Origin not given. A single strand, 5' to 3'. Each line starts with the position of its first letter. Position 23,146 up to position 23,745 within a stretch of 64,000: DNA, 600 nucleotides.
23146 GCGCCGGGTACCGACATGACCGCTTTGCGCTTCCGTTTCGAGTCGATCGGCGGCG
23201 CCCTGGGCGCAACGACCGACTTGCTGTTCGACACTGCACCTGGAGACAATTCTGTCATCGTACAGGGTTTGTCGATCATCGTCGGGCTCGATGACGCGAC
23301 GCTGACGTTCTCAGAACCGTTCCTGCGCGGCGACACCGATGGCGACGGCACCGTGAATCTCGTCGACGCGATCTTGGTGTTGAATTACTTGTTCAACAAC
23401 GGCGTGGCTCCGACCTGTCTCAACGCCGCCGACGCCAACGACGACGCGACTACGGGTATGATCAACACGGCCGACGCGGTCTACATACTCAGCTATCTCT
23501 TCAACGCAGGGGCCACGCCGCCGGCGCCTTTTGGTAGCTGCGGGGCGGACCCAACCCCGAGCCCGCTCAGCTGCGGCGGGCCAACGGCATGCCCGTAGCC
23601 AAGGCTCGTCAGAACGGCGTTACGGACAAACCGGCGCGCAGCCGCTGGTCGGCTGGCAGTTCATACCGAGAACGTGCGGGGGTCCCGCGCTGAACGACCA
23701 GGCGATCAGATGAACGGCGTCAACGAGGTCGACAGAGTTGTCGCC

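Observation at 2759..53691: Nine paralogous dockerin-like C-terminal modules on secreted proteins with unrelated scaffolds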

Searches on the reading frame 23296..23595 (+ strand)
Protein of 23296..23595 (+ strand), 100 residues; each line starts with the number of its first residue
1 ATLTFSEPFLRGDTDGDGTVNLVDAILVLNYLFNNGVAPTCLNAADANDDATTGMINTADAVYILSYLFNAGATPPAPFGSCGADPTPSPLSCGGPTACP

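Call 7: search_protein_families(library=pfam, proteins=[window:23296-23595:+], max_evalue=10)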
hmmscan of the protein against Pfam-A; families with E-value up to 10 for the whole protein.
seq(100 aa): 2 families
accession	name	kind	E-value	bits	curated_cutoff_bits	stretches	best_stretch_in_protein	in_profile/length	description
PF00404.24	Dockerin_1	-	3.4e-06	27.6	22.9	1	12-66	2-54/57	Dockerin type I domain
PF13202.12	EF-hand_5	-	0.52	10.3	25.9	1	11-21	7-17/25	EF hand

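Call 9: find_homologous_proteins(query=A1, max_evalue=0.001)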
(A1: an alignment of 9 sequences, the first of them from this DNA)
Query A1 (9 sequences) (100 aa, profile of the alignment): 319 proteins with E <= 0.001 among 3005 candidates; the best 120 are listed.
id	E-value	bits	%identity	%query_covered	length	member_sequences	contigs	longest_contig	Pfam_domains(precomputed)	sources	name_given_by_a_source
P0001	2.6e-35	138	53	89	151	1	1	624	PF00404.25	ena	-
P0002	3.8e-29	118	48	92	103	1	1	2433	-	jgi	jgi:hypothetical protein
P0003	2.3e-28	116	51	92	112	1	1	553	-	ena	-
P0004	5.2e-28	115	45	92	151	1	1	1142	-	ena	-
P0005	6.8e-28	114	47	96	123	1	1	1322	PF00404.25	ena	-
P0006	9.2e-28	114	47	92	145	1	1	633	-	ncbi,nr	ncbi:MAG: hypothetical protein KDC38_21595, partial [Planctomycetes bacterium]|nr:hypothetical prote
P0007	9.2e-28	114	49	92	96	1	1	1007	-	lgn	-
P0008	1.4e-27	113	44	91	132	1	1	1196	-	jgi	jgi:hypothetical protein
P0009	2.8e-27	112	51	85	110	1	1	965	PF00404.25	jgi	-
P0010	3.2e-27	112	53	91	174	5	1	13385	PF00404.25,PF13517.13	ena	-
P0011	3.8e-27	112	42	93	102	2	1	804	-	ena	-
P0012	6.6e-27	111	51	75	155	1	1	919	-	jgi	jgi:hypothetical protein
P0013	7.1e-27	111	47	98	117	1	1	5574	-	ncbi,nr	ncbi:MAG: hypothetical protein KDC38_09965 [Planctomycetes bacterium]|nr:hypothetical protein [Planc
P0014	7.7e-27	111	46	92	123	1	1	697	PF00404.25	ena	-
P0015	8.3e-27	111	48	92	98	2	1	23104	-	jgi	jgi:hypothetical protein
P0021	2.8e-26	109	49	87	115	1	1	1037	PF00404.25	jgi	jgi:hypothetical protein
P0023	3.3e-26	109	55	85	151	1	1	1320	PF00404.25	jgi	-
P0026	4.8e-26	109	46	91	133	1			PF00404.25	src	-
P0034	1.2e-25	107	47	87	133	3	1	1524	PF00404.25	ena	-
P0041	2.7e-25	106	49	92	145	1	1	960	PF00404.25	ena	-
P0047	4.2e-25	106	48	92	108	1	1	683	PF00404.25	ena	-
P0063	2.0e-24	103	47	92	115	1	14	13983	PF00404.25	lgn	-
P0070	3.9e-24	102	46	92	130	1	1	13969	PF00404.25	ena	-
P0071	4.3e-24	102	52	75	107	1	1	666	PF00404.25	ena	-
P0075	8.5e-24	101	52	91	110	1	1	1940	PF00404.25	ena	-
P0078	9.0e-24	101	47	92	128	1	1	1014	PF00404.25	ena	-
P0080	1.2e-23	101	42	96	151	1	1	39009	-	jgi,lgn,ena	-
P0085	1.4e-23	101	44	89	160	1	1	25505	-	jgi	jgi:hypothetical protein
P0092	1.9e-23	100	44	94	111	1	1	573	PF00404.25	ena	-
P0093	2.1e-23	100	45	88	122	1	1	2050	PF00404.25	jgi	jgi:hypothetical protein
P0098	3.0e-23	100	43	92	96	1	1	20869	-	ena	-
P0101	3.5e-23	99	47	89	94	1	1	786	PF00404.25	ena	-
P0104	4.5e-23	99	49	91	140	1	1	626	PF00404.25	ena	-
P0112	8.2e-23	98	42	93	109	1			PF00404.25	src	-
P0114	9.2e-23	98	43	89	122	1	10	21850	-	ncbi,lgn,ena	-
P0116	9.9e-23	98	51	86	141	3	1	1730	PF00404.25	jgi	-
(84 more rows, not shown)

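Call 19: predict_structure(alignment_id=A2)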
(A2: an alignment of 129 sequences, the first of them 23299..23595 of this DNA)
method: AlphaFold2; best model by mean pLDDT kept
length: 99 residues; sequences in the alignment: 129
mean_pLDDT: 93.0   pTM: 0.85
mean pLDDT of the five models: 93.0, 92.6, 92.3, 91.8, 91.8
residues with pLDDT >= 90: 78; 70-90: 17; 50-70: 3; < 50: 1
segments of 3 or more residues with pLDDT < 50: none
pLDDT, mean of each block of 10 residues (from residue 1): 78 96 98 96 95 94 98 97 92 84
secondary structure, 60 per line:
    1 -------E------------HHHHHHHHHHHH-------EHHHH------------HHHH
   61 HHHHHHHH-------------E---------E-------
elements in order: H21-32 H41-44 H57-68

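Call 22: fold_search(model_id=the predicted structure, library=pdb)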
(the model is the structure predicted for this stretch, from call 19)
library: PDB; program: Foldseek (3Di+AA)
matches with E <= 10: 51; with E <= 0.001: 3
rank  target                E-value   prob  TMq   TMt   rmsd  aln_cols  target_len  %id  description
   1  4uyq_B                5.3e-04  1.00  0.55  0.72   2.9        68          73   29  High resolution structure of the third cohesin ScaC in complex with the ScaB dockerin with a mutation in the C-termina (released 2015-04-15)
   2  2mte_MODEL_1_A        5.7e-04  1.00  0.56  0.78   1.6        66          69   30  Solution structure of Doc48S (released 2014-10-15)
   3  4uyp_B                8.8e-04  1.00  0.56  0.74   1.6        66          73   30  High resolution structure of the third cohesin ScaC in complex with the ScaB dockerin with a mutation in the N-termina (released 2015-04-15)
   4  5m2s_B                2.4e-03  1.00  0.58  0.72   2.0        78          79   27  R. flavefaciens' third ScaB cohesin in complex with a group 1 dockerin (released 2017-07-05)
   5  8x39_B                3.1e-03  1.00  0.55  0.41   1.8        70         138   27  Crystal structure of cellulosomal double-dockerin module of Clo1313_0689 from Clostridium thermocellum (released 2024-04-03)
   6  5m2o_B                3.1e-03  1.00  0.57  0.74   2.3        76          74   28  R. flavefaciens' third ScaB cohesin in complex with a group 1 dockerin (released 2017-07-05)
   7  8x39_A                3.6e-03  1.00  0.55  0.40   1.7        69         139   28  Crystal structure of cellulosomal double-dockerin module of Clo1313_0689 from Clostridium thermocellum (released 2024-04-03)
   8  4fl4_G                6.3e-03  1.00  0.58  0.83   1.6        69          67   28  Scaffoldin conformation and dynamics revealed by a ternary complex from the Clostridium thermocellum cellulosome (released 2012-06-27)
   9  8x3a_MODEL_1_A        6.3e-03  1.00  0.57  0.38   1.8        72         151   26  Solution NMR structure of cellulosomal double-dockerin module of Clo1313_0689 from Clostridium thermocellum (released 2024-04-03)
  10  2ccl_B                7.8e-03  1.00  0.48  0.73   3.0        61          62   30  THE S45A, T46A MUTANT OF THE TYPE I COHESIN-DOCKERIN COMPLEX FROM THE CELLULOSOME OF CLOSTRIDIUM THERMOCELLUM (released 2007-02-13)
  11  4dh2_B                8.4e-03  1.00  0.58  0.78   1.7        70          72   27  Crystal structure of Coh-OlpC(Cthe_0452)-Doc435(Cthe_0435) complex: A novel type I Cohesin-Dockerin complex from Clost (released 2012-11-28)
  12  5lxv_B                8.4e-03  1.00  0.53  0.76   2.7        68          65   37  Crystal structure of Ruminococcus flavefaciens scaffoldin C cohesin in complex with a dockerin from an uncharacterized (released 2016-10-19)
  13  3ul4_B                9.7e-03  1.00  0.51  0.77   1.5        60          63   38  Crystal structure of Coh-OlpA(Cthe_3080)-Doc918(Cthe_0918) complex: A novel type I Cohesin-Dockerin complex from Clost (released 2012-11-28)
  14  4fl4_A                1.3e-02  1.00  0.58  0.82   1.6        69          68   29  Scaffoldin conformation and dynamics revealed by a ternary complex from the Clostridium thermocellum cellulosome (released 2012-06-27)
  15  4fl4_D                1.5e-02  1.00  0.57  0.83   1.5        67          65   27  Scaffoldin conformation and dynamics revealed by a ternary complex from the Clostridium thermocellum cellulosome (released 2012-06-27)
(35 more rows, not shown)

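Call 32: search_protein_representatives(alignment_id=A2)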
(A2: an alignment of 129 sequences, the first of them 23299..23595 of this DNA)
Query: 129 sequences, 126 profile positions. Proteins with E-value up to 0.001 (for the whole library): 52652; up to 1e-10: 29137; up to 1e-30: 3284. The best 150 are listed.
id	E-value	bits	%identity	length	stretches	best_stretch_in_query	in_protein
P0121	1.6e-183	616.0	-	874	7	24-115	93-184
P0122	1.7e-118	405.9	-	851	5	7-117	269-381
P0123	8.5e-111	381.0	-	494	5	28-118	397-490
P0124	7.2e-109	374.7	-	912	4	26-114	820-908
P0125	1.1e-106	367.7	-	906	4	28-119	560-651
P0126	2.2e-106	366.7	-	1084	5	27-119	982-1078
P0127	1.2e-99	344.9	-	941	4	22-119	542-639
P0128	1.2e-96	335.2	-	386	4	31-120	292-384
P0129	1.1e-91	319.3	-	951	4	31-114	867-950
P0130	3.6e-91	317.5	-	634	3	19-114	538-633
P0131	6.5e-90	313.5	-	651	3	27-114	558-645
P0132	1.3e-88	309.3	-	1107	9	25-89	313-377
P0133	5.8e-88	307.2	-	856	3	19-118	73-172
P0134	6.6e-88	307.0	-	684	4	29-117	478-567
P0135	2.8e-86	301.7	-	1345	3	17-115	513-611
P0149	8.8e-76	267.8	-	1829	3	20-120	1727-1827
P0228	3.0e-58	211.2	-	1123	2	26-120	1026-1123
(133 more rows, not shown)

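Call 34: find_encoding_contigs(protein=P0080, flank=10000, max_places=2)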
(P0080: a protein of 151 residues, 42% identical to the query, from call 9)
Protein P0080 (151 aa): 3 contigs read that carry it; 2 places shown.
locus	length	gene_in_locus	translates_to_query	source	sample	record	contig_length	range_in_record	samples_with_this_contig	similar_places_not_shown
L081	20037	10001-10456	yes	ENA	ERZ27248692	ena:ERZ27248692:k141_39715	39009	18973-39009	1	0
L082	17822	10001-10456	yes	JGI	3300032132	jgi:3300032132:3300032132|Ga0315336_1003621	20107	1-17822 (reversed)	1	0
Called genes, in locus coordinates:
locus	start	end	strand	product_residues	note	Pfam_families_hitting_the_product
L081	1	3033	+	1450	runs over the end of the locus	-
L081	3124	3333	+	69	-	-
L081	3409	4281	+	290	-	-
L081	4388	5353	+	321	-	PF01400:Astacin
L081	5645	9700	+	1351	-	PF02494:HYR (weak)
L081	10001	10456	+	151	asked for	-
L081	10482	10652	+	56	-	-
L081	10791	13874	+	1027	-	PF00092:VWA, PF13519:VWA_2 (weak)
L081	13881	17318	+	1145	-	PF00041:fn3 (faint), PF13620:CarboxypepD_reg (weak), PF24595:DUF7619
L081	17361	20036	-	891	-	?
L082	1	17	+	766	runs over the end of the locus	?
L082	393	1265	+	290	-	-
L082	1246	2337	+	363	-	PF01400:Astacin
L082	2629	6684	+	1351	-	PF00404:Dockerin_1 (faint), PF02494:HYR (weak)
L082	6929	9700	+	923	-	PF02494:HYR (weak)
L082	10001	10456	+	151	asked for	-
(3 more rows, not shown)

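Call 35: find_encoding_contigs(protein=P0085, flank=10000, max_places=2)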
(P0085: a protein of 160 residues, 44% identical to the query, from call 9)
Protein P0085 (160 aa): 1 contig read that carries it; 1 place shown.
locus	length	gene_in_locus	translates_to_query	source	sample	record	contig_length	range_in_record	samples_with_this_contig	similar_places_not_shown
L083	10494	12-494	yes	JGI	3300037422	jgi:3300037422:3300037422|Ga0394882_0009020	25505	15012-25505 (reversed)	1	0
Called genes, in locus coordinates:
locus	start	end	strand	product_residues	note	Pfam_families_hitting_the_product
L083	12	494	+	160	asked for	-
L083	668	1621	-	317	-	-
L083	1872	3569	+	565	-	PF02743:dCache_1 (weak), PF21623:HK_sensor_dom_bact, PF07730:HisKA_3, PF13581:HATPase_c_2 (faint), PF02518:HATPase_c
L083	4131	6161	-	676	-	PF13583:Reprolysin_4 (weak), PF13688:Reprolysin_5, PF13574:Reprolysin_2 (weak), PF13582:Reprolysin_3 (weak)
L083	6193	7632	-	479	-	-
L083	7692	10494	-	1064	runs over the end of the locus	-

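Call 36: find_encoding_contigs(protein=P0015, flank=10000, max_places=2)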
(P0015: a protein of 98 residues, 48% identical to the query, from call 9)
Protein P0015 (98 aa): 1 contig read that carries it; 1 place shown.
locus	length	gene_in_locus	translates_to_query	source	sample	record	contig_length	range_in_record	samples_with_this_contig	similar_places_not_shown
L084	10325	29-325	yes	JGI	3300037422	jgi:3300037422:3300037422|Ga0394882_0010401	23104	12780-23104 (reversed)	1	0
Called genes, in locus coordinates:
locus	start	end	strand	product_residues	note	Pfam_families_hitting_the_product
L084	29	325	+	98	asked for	-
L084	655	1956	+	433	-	PF00501:AMP-binding (weak), PF14535:AMP-binding_C_2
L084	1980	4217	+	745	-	PF01011:PQQ (faint), PF13360:PQQ_2, PF13570:Beta-prop_ACSF4 (faint), PF13360:PQQ_2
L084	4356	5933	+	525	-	PF13360:PQQ_2, PF13570:Beta-prop_ACSF4, PF13360:PQQ_2 (weak)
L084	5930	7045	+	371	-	-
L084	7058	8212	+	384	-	PF00465:Fe-ADH, PF13685:Fe-ADH_2, PF25137:ADH_Fe_C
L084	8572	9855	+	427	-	PF13360:PQQ_2, PF13570:Beta-prop_ACSF4, PF01011:PQQ (weak), PF25292:Beta-prop_CGLA (faint), PF13360:PQQ_2, PF13570:Beta-prop_ACSF4, PF13360:PQQ_2, PF13570:Beta-prop_ACSF4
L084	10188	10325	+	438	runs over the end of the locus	PF13579:Glyco_trans_4_4, PF13439:Glyco_transf_4, PF20706:GT4-conflict (weak), PF00534:Glycos_transf_1, PF13692:Glyco_trans_1_4, PF13524:Glyco_trans_1_2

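Call 37: find_encoding_contigs(protein=P0114, flank=10000, max_places=3)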
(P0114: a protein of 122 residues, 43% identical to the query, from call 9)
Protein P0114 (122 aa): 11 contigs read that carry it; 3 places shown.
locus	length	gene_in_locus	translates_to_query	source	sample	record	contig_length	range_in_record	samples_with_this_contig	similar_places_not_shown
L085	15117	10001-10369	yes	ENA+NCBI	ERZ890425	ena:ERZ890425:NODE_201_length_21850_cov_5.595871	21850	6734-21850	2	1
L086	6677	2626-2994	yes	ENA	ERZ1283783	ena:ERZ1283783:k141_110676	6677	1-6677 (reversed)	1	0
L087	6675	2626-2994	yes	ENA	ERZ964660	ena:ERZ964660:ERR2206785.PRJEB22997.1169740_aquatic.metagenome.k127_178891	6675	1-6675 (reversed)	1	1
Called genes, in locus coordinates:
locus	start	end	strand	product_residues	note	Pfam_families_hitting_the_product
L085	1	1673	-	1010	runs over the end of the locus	PF08811:DUF1800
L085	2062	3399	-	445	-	PF19289:PmbA_TldD_3rd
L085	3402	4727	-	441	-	PF19290:PmbA_TldD_2nd (weak), PF19289:PmbA_TldD_3rd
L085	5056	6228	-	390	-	PF01979:Amidohydro_1, PF07969:Amidohydro_3 (weak)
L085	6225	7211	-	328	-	PF00480:ROK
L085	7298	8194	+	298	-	PF00882:Zn_dep_PLPC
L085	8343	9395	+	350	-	PF07885:Ion_trans_2, PF02254:TrkA_N, PF02080:TrkA_C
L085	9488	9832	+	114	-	-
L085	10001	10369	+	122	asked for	-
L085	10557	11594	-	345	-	-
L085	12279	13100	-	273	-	-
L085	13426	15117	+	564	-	?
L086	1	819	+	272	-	?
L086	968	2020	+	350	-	PF07885:Ion_trans_2, PF02254:TrkA_N, PF02080:TrkA_C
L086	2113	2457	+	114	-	-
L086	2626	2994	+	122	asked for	-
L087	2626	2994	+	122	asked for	-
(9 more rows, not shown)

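Call 38: find_encoding_contigs(protein=P0098, flank=10000, max_places=2)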
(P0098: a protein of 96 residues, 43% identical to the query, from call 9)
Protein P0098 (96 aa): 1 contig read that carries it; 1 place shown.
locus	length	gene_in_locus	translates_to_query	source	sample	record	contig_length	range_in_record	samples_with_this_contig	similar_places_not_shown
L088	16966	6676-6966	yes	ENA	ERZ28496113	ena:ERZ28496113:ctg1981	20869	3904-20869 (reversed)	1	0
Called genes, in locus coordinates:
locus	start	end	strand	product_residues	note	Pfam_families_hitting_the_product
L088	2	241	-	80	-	?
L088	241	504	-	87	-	-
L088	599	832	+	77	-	PF07638:Sigma70_ECF, PF08281:Sigma70_r4_2 (weak), PF04545:Sigma70_r4 (faint)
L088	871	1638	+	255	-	PF00069:Pkinase (weak)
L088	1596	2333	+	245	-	PF00069:Pkinase (weak)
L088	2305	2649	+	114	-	PF13424:TPR_12 (faint), PF07719:TPR_2 (faint)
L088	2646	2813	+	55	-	-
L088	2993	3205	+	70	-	PF13374:TPR_10 (weak)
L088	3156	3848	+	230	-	PF00515:TPR_1 (faint), PF07719:TPR_2 (faint), PF13374:TPR_10 (faint), PF13424:TPR_12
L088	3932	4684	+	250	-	-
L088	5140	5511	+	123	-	-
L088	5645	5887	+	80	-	-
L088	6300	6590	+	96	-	-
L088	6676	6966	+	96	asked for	-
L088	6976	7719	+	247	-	-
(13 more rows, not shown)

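Call 40: search_protein_families(library=pfam, proteins=[L085:12282-13100:-, L085:10557-11594:-, L081:3409-4281:+], max_evalue=10)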
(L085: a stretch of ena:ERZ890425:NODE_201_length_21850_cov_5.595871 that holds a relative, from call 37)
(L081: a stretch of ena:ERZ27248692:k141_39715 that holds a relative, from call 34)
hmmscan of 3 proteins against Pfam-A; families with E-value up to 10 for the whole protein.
L085:12282-13100:- (273 aa): 0 families

L085:10557-11594:- (345 aa): 1 family
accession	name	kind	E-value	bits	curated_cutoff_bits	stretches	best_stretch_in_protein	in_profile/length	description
PF11831.13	Myb_Cef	-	0.19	11.7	27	1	204-255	102-153/230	pre-mRNA splicing factor component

L081:3409-4281:+ (290 aa): 2 families
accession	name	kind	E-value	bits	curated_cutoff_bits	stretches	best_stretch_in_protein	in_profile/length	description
PF21300.2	LbR_Ice_bind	-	0.072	13.6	30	2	211-267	3-59/97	Grass antifreeze beta roll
PF04325.18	DUF465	-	0.36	11.3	25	1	82-105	10-33/48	Protein of unknown function (DUF465)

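Call 71: list_cluster_members(proteins=[P0121, P0122, P0123, P0124, P0126, P0128, P0149, P0228, P0130, P0135])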
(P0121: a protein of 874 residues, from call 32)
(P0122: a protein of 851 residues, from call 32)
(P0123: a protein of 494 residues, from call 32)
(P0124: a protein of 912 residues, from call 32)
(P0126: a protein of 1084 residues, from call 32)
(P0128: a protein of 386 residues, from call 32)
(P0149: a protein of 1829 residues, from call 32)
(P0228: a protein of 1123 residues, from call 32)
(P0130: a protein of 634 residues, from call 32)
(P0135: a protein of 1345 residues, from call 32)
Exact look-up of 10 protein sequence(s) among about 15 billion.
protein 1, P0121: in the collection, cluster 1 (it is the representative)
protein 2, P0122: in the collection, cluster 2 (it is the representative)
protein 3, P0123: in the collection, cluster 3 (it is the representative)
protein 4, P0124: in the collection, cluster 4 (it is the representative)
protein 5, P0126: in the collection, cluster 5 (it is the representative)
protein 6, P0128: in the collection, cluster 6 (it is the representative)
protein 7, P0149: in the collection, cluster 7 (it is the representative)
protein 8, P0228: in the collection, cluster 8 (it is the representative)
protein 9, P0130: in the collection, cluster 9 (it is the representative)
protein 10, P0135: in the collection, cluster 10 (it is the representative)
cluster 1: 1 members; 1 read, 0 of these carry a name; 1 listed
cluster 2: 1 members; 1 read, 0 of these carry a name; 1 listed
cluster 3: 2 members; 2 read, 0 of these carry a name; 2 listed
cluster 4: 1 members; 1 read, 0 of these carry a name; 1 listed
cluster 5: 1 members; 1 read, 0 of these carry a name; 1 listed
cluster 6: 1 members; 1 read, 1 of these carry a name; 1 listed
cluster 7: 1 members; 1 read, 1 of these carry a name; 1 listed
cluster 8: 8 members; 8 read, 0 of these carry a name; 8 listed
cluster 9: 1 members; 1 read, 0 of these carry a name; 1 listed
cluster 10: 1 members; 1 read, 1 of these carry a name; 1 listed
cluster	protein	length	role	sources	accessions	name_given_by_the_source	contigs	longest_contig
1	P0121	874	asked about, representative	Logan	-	-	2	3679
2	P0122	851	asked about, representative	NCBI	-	-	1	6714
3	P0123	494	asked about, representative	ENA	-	-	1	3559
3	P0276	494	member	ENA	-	-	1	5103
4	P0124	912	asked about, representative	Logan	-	-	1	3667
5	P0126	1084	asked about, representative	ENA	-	-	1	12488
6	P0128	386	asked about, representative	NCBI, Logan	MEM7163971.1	MAG: dockerin type I domain-containing protein [Planctomycetota bacterium]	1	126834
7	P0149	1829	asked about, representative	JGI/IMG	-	hypothetical protein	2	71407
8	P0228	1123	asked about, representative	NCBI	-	-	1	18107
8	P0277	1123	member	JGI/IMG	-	-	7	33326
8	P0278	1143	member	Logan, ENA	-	-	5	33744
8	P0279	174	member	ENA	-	-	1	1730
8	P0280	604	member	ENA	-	-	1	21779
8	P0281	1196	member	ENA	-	-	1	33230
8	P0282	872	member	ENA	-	-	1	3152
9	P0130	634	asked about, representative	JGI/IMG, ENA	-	-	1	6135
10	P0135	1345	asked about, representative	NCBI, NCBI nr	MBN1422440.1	MAG: hypothetical protein JXP34_26930 [Planctomycetes bacterium] | hypothetical protein [Planctomycetota bacterium]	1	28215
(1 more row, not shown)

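Call 90: find_encoding_contigs(protein=P0128, flank=10000, max_places=3)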
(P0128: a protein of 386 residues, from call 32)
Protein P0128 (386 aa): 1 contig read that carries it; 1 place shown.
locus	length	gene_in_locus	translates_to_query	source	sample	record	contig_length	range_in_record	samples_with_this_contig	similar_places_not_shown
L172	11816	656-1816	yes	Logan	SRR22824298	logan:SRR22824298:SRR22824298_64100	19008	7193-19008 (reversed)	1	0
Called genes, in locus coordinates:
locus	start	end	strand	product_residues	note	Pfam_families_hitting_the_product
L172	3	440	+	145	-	?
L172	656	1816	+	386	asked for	PF13499:EF-hand_7 (faint), PF00404:Dockerin_1 (weak)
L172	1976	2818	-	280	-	PF07719:TPR_2 (faint), PF00515:TPR_1 (faint), PF06262:Zincin_1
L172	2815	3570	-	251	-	PF00756:Esterase, PF02230:Abhydrolase_2, PF00326:Peptidase_S9 (faint), PF00561:Abhydrolase_1, PF03959:FSH1 (weak)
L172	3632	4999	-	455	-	PF12146:Hydrolase_4 (faint), PF00561:Abhydrolase_1 (weak), PF12697:Abhydrolase_6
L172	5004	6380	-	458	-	PF12911:OppC_N, PF00528:BPD_transp_1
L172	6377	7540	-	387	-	PF19300:BPD_transp_1_N (faint), PF00528:BPD_transp_1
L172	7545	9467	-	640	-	PF00496:SBP_bac_5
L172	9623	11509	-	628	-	PF03169:OPT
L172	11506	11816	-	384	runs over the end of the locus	PF01551:Peptidase_M23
